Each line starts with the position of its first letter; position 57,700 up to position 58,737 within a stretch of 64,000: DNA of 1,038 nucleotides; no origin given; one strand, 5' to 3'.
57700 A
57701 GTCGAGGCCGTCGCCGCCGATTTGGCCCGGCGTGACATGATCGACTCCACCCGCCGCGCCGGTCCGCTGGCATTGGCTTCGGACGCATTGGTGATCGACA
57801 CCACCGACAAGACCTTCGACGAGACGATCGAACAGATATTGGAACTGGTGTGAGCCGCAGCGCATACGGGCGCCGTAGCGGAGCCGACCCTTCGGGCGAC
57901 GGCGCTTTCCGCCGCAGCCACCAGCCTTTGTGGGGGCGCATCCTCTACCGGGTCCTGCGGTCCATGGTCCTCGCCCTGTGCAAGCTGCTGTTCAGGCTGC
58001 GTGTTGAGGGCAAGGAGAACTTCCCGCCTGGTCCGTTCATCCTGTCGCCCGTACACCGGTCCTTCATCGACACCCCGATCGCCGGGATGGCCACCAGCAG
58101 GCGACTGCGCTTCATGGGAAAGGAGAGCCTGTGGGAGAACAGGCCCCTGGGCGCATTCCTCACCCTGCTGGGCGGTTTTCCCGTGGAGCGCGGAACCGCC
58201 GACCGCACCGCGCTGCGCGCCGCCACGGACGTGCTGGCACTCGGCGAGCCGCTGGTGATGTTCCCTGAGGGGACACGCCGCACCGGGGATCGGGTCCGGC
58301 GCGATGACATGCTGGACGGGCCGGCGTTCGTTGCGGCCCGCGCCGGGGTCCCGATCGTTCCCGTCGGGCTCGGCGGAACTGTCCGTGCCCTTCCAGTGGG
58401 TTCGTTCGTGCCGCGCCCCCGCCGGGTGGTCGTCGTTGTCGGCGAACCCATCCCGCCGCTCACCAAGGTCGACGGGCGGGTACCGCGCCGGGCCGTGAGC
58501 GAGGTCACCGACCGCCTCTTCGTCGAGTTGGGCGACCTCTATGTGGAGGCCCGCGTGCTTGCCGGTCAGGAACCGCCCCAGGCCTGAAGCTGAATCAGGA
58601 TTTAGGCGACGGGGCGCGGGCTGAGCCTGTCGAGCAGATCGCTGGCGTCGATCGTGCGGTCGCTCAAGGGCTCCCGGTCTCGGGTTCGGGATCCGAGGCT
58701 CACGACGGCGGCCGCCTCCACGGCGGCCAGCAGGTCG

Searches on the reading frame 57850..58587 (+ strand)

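Call 46: search_protein_families(library=pfam, proteins=[window:57850-58587:+], max_evalue=0.00001)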
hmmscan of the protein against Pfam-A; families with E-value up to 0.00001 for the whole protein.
window:57850-58587:+ (245 aa): 1 family
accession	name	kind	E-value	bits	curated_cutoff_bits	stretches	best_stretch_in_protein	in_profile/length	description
PF01553.26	Acyltransferase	-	2e-21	76.6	23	1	49-174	1-131/132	Acyltransferase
